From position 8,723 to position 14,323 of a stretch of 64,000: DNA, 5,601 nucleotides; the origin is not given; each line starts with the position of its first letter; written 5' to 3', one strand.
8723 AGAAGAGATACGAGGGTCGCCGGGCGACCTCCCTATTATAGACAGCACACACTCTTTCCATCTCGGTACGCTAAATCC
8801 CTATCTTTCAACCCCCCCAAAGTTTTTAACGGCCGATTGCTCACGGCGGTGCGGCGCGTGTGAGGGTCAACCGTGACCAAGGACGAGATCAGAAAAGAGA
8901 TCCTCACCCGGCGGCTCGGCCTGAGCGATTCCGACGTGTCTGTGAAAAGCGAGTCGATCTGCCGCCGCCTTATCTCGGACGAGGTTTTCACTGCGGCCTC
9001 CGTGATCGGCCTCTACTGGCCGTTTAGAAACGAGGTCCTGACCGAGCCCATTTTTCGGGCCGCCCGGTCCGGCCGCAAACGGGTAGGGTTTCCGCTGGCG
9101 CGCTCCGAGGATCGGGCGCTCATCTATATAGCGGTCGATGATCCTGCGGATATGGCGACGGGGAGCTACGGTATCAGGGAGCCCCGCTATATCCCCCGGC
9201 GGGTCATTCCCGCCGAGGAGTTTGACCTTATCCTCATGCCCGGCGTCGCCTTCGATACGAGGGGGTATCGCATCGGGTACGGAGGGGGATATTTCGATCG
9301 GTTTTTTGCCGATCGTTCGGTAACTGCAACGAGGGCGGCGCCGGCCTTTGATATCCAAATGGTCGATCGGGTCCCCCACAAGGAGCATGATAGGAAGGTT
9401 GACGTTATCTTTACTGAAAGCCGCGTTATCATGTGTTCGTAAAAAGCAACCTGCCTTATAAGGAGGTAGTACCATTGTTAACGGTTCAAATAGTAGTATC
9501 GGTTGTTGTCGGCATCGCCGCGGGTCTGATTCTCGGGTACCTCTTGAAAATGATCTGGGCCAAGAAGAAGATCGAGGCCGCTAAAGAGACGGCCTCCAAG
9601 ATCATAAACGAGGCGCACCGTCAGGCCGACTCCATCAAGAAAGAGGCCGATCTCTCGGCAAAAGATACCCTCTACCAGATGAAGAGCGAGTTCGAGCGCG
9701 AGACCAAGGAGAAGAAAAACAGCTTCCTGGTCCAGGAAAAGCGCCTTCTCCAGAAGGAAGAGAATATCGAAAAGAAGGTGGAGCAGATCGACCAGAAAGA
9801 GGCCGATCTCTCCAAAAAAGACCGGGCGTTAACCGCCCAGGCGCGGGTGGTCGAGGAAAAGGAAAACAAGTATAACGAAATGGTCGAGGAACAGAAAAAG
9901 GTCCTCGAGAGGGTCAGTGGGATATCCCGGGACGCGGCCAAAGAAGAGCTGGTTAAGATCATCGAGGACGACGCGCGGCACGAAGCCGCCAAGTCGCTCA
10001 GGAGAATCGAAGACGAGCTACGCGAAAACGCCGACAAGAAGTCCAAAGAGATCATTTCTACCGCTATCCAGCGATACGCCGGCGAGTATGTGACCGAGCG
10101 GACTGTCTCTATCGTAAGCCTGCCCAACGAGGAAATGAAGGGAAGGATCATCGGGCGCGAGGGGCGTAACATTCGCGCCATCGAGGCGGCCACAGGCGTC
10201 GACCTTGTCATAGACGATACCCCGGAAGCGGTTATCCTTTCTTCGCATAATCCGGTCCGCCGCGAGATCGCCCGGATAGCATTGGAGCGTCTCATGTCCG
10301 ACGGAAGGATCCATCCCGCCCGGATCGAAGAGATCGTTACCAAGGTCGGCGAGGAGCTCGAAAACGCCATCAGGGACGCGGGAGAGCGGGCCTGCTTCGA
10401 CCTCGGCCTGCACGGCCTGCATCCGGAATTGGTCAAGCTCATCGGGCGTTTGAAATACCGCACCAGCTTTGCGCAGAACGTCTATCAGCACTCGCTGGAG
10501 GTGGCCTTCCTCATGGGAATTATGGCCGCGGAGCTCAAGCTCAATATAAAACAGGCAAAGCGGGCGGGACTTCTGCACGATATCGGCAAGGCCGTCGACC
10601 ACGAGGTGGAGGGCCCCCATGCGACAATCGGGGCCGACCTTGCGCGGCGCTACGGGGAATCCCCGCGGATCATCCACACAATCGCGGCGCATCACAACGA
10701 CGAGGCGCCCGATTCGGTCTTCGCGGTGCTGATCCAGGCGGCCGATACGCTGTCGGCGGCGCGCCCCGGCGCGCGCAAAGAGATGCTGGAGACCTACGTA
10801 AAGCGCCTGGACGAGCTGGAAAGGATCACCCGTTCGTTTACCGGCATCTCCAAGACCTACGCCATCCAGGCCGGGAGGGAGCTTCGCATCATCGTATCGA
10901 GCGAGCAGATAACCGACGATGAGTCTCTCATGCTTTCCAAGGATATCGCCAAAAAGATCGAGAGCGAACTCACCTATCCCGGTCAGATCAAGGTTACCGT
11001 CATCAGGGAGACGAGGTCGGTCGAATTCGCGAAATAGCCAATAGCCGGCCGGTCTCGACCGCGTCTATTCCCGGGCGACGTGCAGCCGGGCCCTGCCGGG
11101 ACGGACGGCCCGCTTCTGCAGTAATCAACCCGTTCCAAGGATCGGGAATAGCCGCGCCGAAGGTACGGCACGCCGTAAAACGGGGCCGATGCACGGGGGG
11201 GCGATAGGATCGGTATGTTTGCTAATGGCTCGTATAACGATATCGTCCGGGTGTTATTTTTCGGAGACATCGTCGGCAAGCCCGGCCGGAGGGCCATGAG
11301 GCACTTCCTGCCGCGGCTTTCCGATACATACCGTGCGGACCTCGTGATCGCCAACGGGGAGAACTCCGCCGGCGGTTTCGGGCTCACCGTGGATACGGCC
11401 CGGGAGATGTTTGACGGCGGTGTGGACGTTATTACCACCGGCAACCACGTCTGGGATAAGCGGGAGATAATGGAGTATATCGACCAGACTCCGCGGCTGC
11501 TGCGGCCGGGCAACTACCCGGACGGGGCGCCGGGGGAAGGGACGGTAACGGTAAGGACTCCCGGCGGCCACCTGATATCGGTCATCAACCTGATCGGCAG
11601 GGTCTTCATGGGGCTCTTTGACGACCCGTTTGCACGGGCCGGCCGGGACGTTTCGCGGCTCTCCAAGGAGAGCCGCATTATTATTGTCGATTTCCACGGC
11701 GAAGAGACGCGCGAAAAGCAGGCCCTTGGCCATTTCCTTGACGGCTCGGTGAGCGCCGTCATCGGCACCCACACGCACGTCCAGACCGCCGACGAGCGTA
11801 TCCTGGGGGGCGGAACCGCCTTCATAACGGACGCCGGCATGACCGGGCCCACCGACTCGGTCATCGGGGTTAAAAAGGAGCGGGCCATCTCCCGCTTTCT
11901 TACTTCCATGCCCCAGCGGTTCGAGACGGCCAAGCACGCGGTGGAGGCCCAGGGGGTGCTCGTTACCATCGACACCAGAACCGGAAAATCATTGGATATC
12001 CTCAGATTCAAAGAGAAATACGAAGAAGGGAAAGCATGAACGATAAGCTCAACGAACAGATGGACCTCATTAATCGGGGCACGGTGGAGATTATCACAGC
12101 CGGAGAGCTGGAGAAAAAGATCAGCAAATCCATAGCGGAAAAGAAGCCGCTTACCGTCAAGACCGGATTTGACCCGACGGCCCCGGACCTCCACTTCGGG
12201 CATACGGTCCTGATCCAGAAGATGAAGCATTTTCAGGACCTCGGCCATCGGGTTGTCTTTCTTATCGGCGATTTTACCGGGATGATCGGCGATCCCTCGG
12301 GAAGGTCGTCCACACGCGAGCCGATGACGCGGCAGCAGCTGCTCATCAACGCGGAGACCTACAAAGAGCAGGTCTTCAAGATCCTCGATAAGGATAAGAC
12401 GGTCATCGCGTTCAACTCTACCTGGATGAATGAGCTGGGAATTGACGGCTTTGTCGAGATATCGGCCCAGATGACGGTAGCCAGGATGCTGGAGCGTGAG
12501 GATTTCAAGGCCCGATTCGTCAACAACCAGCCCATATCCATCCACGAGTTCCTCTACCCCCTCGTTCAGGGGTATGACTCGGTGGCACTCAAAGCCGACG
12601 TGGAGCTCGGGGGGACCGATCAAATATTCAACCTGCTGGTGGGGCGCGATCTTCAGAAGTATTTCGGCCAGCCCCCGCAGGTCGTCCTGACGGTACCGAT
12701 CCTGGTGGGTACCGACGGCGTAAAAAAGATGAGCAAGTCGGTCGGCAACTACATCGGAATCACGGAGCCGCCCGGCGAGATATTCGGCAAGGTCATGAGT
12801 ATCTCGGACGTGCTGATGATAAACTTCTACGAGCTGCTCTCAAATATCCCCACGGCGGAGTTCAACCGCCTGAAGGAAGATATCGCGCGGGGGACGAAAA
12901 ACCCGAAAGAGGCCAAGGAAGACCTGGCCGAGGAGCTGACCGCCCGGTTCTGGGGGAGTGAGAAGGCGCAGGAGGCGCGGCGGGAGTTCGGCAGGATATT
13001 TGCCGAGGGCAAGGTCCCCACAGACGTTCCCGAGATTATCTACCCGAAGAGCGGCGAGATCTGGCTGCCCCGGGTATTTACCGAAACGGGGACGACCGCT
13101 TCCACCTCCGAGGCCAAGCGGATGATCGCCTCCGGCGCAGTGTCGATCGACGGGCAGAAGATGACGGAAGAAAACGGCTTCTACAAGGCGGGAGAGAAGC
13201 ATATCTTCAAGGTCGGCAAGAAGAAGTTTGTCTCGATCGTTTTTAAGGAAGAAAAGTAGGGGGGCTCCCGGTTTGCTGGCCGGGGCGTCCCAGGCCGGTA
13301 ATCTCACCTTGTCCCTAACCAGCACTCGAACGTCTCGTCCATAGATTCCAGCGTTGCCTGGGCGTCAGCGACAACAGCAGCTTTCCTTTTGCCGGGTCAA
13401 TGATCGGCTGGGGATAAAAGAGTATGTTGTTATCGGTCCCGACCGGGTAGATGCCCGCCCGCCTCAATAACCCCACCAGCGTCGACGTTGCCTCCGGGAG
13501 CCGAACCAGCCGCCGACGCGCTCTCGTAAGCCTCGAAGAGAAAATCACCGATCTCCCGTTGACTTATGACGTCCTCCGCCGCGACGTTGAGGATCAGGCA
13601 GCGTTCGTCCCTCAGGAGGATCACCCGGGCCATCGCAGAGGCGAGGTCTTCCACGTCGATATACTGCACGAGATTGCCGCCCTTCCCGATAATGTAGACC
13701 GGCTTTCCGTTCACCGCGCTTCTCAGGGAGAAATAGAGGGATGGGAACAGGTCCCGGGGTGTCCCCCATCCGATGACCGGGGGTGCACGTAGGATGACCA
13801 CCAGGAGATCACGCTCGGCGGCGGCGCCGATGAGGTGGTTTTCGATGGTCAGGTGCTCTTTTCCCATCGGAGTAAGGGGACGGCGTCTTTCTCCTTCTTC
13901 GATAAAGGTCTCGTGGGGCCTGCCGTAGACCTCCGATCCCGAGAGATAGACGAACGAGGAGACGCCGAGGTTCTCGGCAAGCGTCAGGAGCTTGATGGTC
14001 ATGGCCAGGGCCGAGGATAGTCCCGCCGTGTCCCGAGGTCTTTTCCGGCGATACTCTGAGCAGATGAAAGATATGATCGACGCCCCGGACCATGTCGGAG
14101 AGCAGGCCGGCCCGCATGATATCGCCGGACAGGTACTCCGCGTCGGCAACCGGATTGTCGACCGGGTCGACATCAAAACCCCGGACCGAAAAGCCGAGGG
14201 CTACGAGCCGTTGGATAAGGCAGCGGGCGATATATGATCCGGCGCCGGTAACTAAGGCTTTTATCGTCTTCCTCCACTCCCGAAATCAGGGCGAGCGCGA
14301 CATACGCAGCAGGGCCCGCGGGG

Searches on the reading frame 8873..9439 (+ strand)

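Call 3: search_protein_families(library=pfam, proteins=[window:8873-9439:+], max_evalue=1)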
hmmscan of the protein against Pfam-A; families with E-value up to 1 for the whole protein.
window:8873-9439:+ (189 aa): 1 family
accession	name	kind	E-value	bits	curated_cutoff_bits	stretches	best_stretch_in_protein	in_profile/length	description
PF01812.26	5-FTHF_cyc-lig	-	9.1e-39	133.7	27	1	3-182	1-186/186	5-formyltetrahydrofolate cyclo-ligase family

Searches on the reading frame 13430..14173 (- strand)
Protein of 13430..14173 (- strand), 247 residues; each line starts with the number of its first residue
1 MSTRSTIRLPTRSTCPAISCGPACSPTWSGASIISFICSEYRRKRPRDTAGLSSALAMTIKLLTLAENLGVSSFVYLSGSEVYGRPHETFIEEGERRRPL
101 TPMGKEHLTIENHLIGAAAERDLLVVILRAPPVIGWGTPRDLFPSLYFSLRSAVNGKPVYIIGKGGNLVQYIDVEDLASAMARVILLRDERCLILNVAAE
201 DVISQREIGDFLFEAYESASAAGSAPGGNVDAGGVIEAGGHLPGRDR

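Call 82: search_protein_families(library=pfam, proteins=[window:13430-14173:-], max_evalue=0.0001)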
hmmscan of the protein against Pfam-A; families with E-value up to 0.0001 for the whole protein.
window:13430-14173:- (247 aa): 1 family
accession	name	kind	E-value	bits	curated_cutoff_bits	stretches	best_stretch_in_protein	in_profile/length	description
PF01370.27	Epimerase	-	4.7e-16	59.4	20.9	1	52-187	88-227/240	NAD dependent epimerase/dehydratase family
